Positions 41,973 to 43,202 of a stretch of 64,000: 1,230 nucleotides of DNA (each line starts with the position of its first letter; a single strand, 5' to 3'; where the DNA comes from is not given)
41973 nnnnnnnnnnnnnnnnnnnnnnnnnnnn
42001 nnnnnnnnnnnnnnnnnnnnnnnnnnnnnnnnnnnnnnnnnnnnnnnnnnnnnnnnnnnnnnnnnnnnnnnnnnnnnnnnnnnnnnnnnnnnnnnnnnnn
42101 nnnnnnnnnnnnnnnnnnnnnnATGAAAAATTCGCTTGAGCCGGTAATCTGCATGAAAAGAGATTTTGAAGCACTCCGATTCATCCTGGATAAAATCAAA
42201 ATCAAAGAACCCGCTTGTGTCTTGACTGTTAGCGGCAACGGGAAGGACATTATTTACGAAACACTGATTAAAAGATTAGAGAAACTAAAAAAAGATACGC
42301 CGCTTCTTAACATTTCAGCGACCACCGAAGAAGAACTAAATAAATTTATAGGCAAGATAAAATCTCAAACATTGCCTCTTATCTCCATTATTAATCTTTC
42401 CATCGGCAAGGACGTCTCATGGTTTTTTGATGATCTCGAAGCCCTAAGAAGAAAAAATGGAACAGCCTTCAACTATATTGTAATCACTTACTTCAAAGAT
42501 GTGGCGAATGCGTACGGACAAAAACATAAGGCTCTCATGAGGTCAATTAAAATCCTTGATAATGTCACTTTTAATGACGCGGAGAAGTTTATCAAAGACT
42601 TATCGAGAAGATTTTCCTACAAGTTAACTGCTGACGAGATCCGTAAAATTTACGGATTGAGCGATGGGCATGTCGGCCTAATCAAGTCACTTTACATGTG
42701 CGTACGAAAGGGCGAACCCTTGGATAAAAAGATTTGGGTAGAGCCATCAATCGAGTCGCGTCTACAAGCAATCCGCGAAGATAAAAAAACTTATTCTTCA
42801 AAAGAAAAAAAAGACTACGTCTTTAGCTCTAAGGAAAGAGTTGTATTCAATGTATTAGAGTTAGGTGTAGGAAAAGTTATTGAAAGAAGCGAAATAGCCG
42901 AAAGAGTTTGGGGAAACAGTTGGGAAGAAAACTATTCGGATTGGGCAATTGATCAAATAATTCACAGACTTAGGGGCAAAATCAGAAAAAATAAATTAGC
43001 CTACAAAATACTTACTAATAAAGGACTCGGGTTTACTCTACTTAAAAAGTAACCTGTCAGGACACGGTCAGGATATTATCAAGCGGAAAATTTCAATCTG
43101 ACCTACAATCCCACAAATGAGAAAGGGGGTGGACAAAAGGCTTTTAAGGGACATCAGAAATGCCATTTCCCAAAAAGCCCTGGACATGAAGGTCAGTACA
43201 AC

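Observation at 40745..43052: Unknown 443-aa protein divergently paired with an atypical wHTH regulator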

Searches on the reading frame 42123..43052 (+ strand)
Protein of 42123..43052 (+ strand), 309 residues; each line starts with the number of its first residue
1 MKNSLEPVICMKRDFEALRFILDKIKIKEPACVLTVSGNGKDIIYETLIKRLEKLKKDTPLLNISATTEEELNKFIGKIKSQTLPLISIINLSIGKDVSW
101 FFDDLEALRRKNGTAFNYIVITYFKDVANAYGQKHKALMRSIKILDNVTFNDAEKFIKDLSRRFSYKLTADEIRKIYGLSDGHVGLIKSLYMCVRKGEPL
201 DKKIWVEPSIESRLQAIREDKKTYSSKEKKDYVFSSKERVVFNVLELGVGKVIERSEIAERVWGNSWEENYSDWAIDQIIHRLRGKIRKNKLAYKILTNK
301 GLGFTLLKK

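Call 3: search_protein_families(library=pfam, proteins=[window:42123-43052:+], max_evalue=1)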
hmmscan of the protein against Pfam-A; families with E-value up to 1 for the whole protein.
window:42123-43052:+ (309 aa): 4 families
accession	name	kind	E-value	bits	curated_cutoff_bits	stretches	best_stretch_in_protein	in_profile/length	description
PF00486.34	Trans_reg_C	-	2.1e-09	37.8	26.2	1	234-306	6-77/77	Transcriptional regulatory protein, C terminal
PF02226.22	Pico_P1A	-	0.054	14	21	1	110-130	18-38/68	Picornavirus coat protein (VP4)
PF02602.20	HEM4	-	0.12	11.9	27.5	1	7-75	18-88/231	Uroporphyrinogen-III synthase HemD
PF11880.13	DUF3400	-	0.2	11.7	25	1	257-274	17-34/45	Domain of unknown function (DUF3400)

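Call 4: search_protein_families(library=ncbifam, proteins=[window:42123-43052:+], max_evalue=1)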
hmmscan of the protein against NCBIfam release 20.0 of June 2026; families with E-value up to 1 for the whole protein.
window:42123-43052:+ (309 aa): 15 families
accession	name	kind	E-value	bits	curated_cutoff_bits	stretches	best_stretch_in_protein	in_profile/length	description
NF045944.1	ResRegRpaBCyano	equivalog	6.7e-08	32.2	330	1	227-306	147-227/229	response regulator transcription factor RpaB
NF053854.1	RespRegPhoBBctds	equivalog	1.6e-05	24.4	270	1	217-305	140-223/225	two-component system response regulator PhoB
NF007346.1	PRK09836.1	equivalog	2.4e-05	24.2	420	1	229-306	146-221/227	copper/silver response regulator transcription factor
TIGR01387.1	cztR_silR_copR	subfamily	2.5e-05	24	279.2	1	225-306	139-218/218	heavy metal response regulator transcription factor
NF008567.0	PRK11517.1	equivalog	5.7e-05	22.6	353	1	223-306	137-218/223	response regulator transcription factor HprR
NF040534.1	resp_reg_YycF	equivalog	0.0003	20.1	340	1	215-306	136-227/231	response regulator YycF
NF007663.1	PRK10336.1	equivalog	0.00032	20.5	345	1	226-306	142-216/219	quorum sensing response regulator transcription factor QseB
NF041733.1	resp_reg_CseB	equivalog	0.00088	18.7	350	1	238-306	164-226/228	two-component system response regulator CseB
NF012023.0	PRK15479.1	equivalog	0.0015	18.1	337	1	222-306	137-217/224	transcriptional regulator TctD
TIGR02154.1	PhoB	equivalog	0.0083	15.4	296.2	1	234-306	155-225/226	phosphate regulon transcriptional regulator PhoB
NF041734.1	resp_reg_RppA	equivalog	0.0092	15.4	250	1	225-306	148-227/229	two-component system response regulator RppA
NF007928.2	PRK10643.1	equivalog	0.0094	15.6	330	1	228-306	144-216/216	two-component system response regulator PmrA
NF033117.2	vanR_ACDEGLN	exception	0.036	13.7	350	1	230-305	150-224/226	VanR-ABDEGLN family response regulator transcription factor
NF040689.1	MtrAB_MtrA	equivalog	0.076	12.3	300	1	244-304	157-216/219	MtrAB system response regulator MtrA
NF033462.1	polymyxin_MCR4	exception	0.13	11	1225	1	85-136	155-206/541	MCR-4 family phosphoethanolamine--lipid A transferase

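Call 9: search_solved_structures(query=window:42123-43052:+, max_evalue=10)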
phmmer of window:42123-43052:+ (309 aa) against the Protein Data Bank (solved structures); distinct sequences matched with E-value up to 10: 15.
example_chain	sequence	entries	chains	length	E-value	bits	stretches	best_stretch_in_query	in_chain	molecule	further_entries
4ixa_A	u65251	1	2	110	5.3e-05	26.1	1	245-305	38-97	Response regulator SaeR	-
4u88_A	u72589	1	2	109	0.00051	22.8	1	249-305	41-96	Transcriptional regulator SaeR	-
4qwq_B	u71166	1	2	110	0.00052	22.8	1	249-305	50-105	Response regulator SaeR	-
2zxj_A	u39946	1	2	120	0.0018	21.1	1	223-306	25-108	Transcriptional regulatory protein walR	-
2jzy_A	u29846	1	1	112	0.0086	18.8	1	229-306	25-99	Transcriptional regulatory protein PcoR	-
2k4j_A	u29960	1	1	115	0.01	18.6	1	215-306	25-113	Putative TRANSCRIPTIONAL REGULATOR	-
3rjp_A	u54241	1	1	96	0.011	18.5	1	234-308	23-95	CovR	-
2d1v_A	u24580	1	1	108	0.016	17.9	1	228-306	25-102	Transcriptional regulatory protein yycF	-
6cqg_A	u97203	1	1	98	0.028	17.1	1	240-305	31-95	DNA-binding response regulator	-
5za3_A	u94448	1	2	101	0.037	16.7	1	234-306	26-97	DNA-binding response regulator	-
2oqr_A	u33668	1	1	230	0.13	15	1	237-306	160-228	Sensory transduction protein regX3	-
2hwv_A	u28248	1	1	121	0.21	14.2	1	234-306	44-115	DNA-binding response regulator VicR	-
2naz_A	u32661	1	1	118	0.98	12.1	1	234-305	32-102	Transcriptional regulatory protein RstA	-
2z0q_A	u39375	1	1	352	1.5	11.4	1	23-86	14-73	Rho guanine nucleotide exchange factor 3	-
3q9v_A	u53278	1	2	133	2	11.1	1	231-306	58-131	DNA-binding response regulator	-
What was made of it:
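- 42822..43040 (+): Trans_reg_C winged helix-turn-helix (B residues 234-306). call 3 (PF00486, E 2.1e-9); call 9 (SaeR, WalR and PcoR DNA-binding domains)
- On OmpR/PhoB response regulator: PDB hits include SaeR at 5e-5 and WalR (call 9).
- Closest known: OmpR/PhoB-family response regulators. Same: They align to the SaeR, WalR, PcoR and CovR DNA-binding domains (calls 3, 9).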

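Call 11: find_homologous_proteins(query=window:42123-43052:+)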
Query window:42123-43052:+ (309 aa): 7 proteins with E <= 0.001 among 2750 candidates.
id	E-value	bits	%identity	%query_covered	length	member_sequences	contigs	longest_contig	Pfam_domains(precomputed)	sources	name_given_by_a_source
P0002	1.1e-190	651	100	97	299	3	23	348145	PF00486.35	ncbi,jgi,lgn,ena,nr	ncbi:MAG: hypothetical protein ACD_52C00024G0008 [uncultured bacterium]|nr:MAG: hypothetical protein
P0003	1.2e-79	286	47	100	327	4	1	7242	PF00486.35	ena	-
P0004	1.1e-77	279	46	97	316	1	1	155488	PF00486.35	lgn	-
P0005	2.9e-47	180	32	99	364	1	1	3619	PF00486.35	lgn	-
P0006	3.7e-47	179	33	97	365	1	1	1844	PF00486.35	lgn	-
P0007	9.1e-8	50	48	23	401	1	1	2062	PF00486.35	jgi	jgi:hypothetical protein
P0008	4.1e-6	45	42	24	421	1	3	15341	PF00486.35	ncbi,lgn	-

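Call 13: find_encoding_contigs(protein=P0004, flank=6000, max_places=3)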
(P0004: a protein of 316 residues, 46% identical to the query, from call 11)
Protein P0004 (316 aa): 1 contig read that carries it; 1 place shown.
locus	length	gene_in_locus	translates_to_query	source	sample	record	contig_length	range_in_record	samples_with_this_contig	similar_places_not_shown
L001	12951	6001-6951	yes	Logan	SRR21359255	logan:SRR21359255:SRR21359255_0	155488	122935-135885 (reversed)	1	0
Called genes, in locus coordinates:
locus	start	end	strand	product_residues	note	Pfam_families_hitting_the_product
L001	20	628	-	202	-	PF12917:YfbR-like (weak), PF13023:HD_3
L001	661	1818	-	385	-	-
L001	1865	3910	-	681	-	-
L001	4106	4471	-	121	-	PF20393:Pro_CA_2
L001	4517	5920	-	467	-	-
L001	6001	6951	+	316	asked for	PF00486:Trans_reg_C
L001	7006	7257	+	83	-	-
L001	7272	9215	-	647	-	PF02705:K_trans, PF22776:K_trans_C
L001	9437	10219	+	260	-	PF00119:ATP-synt_A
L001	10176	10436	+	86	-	PF00137:ATP-synt_C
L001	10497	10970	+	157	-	PF00430:ATP-synt_B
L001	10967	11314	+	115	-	PF00213:OSCP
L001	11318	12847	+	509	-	PF02874:ATP-synt_ab_N, PF00006:ATP-synt_ab, PF00306:ATP-synt_ab_C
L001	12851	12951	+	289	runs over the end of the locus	PF00231:ATP-synt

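Call 14: find_encoding_contigs(protein=P0003, flank=6000, max_places=3)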
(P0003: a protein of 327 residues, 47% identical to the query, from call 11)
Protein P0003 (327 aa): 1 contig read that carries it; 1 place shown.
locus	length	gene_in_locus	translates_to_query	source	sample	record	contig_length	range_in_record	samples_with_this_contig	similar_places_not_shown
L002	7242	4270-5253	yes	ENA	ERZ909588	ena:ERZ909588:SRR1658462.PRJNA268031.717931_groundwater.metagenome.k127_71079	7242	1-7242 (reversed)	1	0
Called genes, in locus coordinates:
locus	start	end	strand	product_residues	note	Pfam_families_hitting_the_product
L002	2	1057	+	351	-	?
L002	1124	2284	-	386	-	-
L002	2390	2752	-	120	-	PF20393:Pro_CA_2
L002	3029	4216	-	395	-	-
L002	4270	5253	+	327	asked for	PF00486:Trans_reg_C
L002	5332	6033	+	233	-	-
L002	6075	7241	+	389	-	?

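Call 17: find_encoding_contigs(protein=P0005, flank=6000, max_places=3)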
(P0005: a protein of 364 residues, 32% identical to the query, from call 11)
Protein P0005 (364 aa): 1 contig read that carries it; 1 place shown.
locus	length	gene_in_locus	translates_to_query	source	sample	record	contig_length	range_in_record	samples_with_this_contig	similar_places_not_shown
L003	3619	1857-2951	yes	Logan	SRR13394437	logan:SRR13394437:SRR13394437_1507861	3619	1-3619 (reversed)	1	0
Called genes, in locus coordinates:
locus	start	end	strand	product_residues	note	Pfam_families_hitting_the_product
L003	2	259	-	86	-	?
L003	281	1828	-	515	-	-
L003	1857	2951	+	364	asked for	PF00486:Trans_reg_C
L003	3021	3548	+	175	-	-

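Call 18: find_encoding_contigs(protein=P0008, flank=6000, max_places=3)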
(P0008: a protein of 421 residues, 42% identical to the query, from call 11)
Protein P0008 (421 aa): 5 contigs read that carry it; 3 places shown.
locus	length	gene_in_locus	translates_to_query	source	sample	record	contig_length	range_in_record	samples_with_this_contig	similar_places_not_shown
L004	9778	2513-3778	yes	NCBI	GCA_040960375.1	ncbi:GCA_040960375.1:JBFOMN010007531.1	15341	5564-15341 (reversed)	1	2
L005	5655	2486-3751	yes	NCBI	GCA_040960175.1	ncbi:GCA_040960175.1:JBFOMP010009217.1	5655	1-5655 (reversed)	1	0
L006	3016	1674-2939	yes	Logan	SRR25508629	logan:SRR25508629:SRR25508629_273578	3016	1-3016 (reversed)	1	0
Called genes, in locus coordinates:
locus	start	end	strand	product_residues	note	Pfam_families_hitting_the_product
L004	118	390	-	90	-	-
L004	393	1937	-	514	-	-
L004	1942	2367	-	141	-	-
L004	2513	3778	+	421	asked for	PF00486:Trans_reg_C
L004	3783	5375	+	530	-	-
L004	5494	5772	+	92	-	PF04014:MazE_antitoxin (weak)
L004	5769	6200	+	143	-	PF13470:PIN_3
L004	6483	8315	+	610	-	PF01411:tRNA-synt_2c, PF07973:tRNA_SAD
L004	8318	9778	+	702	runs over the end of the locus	-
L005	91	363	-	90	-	-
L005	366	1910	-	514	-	-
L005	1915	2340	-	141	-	-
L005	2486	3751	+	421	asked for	PF00486:Trans_reg_C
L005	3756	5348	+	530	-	-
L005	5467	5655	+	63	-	?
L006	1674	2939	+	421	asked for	PF00486:Trans_reg_C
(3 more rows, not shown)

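Call 25: search_protein_families(library=pfam, proteins=[L001:4517-5920:-, L003:281-1828:-, L004:393-1937:-, L004:3783-5375:+, L004:1942-2367:-], max_evalue=1)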
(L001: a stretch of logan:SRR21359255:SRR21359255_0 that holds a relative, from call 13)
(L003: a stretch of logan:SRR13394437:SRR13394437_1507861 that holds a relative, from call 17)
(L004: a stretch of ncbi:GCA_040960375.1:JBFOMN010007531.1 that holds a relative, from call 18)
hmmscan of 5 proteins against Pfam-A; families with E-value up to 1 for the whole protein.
L001:4517-5920:- (467 aa): 0 families

L003:281-1828:- (515 aa): 4 families
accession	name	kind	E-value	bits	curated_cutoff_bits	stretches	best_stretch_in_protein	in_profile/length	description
PF00512.31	HisKA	-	0.00036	21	26.9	0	356-400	16-54/66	His Kinase A (phospho-acceptor) domain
PF21205.3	Rep3_C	-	0.052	14.2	21.1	1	42-68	15-42/59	Initiator Rep protein, WH2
PF22879.1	AIPR_N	-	0.098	13.1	28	1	342-414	54-127/151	Abortive infection phage resistance protein N-terminal domain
PF02796.21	HTH_7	-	0.16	12.6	23.8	0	436-462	6-32/45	Helix-turn-helix domain of resolvase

L004:393-1937:- (514 aa): 2 families
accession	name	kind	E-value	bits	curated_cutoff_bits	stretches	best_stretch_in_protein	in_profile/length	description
PF25795.1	TPR_XPO7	-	0.096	12.3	27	1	226-287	22-81/242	Exportin-7-like, TPR repeats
PF11480.13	ImmE5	-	0.11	13.2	25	1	347-393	33-78/82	Colicin-E5 Imm protein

L004:3783-5375:+ (530 aa): 0 families

L004:1942-2367:- (141 aa): 3 families
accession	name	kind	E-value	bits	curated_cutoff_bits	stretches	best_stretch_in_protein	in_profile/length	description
PF24928.1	DUF7748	-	0.0049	17.4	25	1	2-78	10-82/92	Domain of unknown function (DUF7748)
PF24491.1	DUF7586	-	0.098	13.2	27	1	13-59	26-69/85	Domain of unknown function (DUF7586)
PF08792.16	A2L_zn_ribbon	-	0.15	12.2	22.9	1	69-88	12-30/33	A2L zinc ribbon domain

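Call 46: search_protein_families(library=padloc, proteins=[window:42153-43052:+, L001:4517-5920:-, L003:281-1828:-], max_evalue=1)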
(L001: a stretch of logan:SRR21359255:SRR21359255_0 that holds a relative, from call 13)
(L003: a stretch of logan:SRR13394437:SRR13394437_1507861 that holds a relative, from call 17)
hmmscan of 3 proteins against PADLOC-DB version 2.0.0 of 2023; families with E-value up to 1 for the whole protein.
window:42153-43052:+ (299 aa): 0 families

L001:4517-5920:- (467 aa): 0 families

L003:281-1828:- (515 aa): 1 family
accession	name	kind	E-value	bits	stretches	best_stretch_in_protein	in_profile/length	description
PDLC03896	NsnC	-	0.0012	16.4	1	391-472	88-168/319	-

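Call 54: find_related_loci(query=A6, collection=genome_contigs, flank=5000)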
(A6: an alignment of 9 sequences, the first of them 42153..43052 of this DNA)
Query A6 (299 aa) in genome_contigs; peptide patterns used: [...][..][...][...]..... (x = any residue, [..] = any of these).
31 stretches matched a pattern; 28 encode a relative of the query (tblastn E <= 1e-3); 28 distinct loci.
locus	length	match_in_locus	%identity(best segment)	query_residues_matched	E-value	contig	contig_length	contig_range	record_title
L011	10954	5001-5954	47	1-299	1e-85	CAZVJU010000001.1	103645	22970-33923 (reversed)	MAG TPA_asm: uncultured Gammaproteobacteria bacterium isolate SRP050083_co3_9 genome assembly, contig: NODE_59_length_10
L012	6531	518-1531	33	1-294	6e-47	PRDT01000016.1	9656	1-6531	MAG: Candidatus Levyibacteriota bacterium isolate Amazon FNV 2010 10 14 contig_55_362948357_length_9656_multi_4_in_0_out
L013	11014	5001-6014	30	1-294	6e-46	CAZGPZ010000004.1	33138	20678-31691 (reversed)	MAG TPA_asm: uncultured Candidatus Saccharibacteria bacterium isolate SRP193066_co1_238 genome assembly, contig: NODE_14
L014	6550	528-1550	33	1-297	3e-44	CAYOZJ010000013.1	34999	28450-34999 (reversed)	MAG TPA_asm: uncultured Gammaproteobacteria bacterium isolate SRP200132_co1_666 genome assembly, contig: NODE_2083_lengt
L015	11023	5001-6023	28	4-297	7e-42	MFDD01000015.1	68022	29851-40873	MAG: Candidatus Daviesbacteria bacterium RIFCSPHIGHO2_02_FULL_43_12 rifcsphigho2_02_scaffold_950, whole genome shotgun s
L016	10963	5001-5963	31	1-277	1e-40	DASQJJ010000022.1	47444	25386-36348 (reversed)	MAG TPA_asm: Candidatus Eisenbacteria bacterium isolate SMAG_U11883 k141_945054, whole genome shotgun sequence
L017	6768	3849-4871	28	7-298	2e-34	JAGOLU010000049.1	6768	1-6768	Candidatus Woesebacteria bacterium isolate Gw_Eff_bin_148 Gw_Eff_34477_length_6768_cov_10.975154, whole genome shotgun s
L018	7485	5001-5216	43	225-296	7e-15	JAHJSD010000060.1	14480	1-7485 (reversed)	MAG: Patescibacteria group bacterium isolate OS_PC_MetaG.mb.184 OS_PC_MetaG.mb.184_k141_505158, whole genome shotgun seq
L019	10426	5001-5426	32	137-296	7e-15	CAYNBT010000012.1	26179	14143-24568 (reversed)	MAG TPA_asm: uncultured Candidatus Saccharibacteria bacterium isolate SRP342105_co1_255 genome assembly, contig: NODE_24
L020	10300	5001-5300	29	196-297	8e-14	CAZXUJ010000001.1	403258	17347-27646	MAG TPA_asm: uncultured Candidatus Saccharibacteria bacterium isolate SRP192515_co1_190 genome assembly, contig: NODE_6_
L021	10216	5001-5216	38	224-296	1e-13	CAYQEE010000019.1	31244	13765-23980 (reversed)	MAG TPA_asm: uncultured Gammaproteobacteria bacterium isolate SRP272529_co2_240 genome assembly, contig: NODE_2186_lengt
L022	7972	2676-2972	35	198-297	1e-13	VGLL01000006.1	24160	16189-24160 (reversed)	MAG: Candidatus Shapirobacteria bacterium isolate K_DeepCast_150m_m1_139 K_DeepCast_150m_m1_139_Ga0194126_10003630, whol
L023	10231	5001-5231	48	221-294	2e-13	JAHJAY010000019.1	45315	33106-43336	MAG: Patescibacteria group bacterium isolate Modern_marine.mb.231 Modern_marine.mb.231_k141_884949, whole genome shotgun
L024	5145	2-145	52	240-287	8e-13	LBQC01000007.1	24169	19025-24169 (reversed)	MAG: Candidatus Roizmanbacteria bacterium GW2011_GWA2_35_19 UR68_C0007, whole genome shotgun sequence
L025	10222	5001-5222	45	224-296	4e-12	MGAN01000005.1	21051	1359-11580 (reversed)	MAG: Candidatus Roizmanbacteria bacterium RIFCSPLOWO2_01_FULL_40_13 rifcsplowo2_01_scaffold_28606, whole genome shotgun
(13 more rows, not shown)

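Call 74: search_protein_families(library=pfam, proteins=[L017:2013-3755:-, L015:6032-7675:-, L001:7006-7257:+, L003:3021-3548:+, L017:4972-5499:+, L002:5332-6033:+], max_evalue=1)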
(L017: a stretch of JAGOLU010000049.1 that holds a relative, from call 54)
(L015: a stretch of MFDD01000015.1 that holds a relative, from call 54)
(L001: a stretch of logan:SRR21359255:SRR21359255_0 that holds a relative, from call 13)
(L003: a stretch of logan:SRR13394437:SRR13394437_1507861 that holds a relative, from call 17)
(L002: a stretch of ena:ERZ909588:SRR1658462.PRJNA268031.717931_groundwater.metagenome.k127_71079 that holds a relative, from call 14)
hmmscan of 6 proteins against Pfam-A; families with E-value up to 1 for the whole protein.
L017:2013-3755:- (580 aa): 2 families
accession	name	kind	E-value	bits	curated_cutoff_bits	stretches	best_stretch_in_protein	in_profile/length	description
PF01663.27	Phosphodiest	-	0.0012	19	23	1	321-423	103-200/342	Type I phosphodiesterase / nucleotide pyrophosphatase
PF15484.11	DUF4642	-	0.32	11.6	27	1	120-167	23-69/159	Domain of unknown function (DUF4642)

L015:6032-7675:- (547 aa): 0 families

L001:7006-7257:+ (83 aa): 0 families

L003:3021-3548:+ (175 aa): 2 families
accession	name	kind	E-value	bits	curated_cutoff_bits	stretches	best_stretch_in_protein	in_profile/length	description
PF03589.19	Antiterm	-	0.097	13.3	26.7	0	127-160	21-54/87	Antitermination protein Q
PF21481.3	DIKK1-2-4_C-subdom1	-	0.33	11.5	27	1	132-140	20-28/30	Dickkopf-related protein 1/2/4, C-terminal subdomain 1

L017:4972-5499:+ (175 aa): 0 families

L002:5332-6033:+ (233 aa): 2 families
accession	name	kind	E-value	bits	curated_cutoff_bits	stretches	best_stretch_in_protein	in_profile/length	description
PF10518.14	TAT_signal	-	0.00036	20.8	22.7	1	10-30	1-21/21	TAT (twin-arginine translocation) pathway signal sequence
PF10399.14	UCR_Fe-S_N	-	0.011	15.6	24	1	8-33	6-30/41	Ubiquitinol-cytochrome C reductase Fe-S subunit TAT signal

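Call 98: find_related_loci(query=A2, collection=metagenome_contigs, flank=3000)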
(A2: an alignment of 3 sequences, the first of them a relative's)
Query A2 (467 aa) in metagenome_contigs; peptide patterns used: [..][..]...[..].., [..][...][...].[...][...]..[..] (x = any residue, [..] = any of these).
403 stretches matched a pattern; 2 encode a relative of the query (tblastn E <= 1e-3); 2 distinct loci.
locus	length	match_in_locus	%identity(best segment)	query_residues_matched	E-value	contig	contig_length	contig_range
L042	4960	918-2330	42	1-467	4e-143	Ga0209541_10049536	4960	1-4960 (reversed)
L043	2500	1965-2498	37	1-174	3e-40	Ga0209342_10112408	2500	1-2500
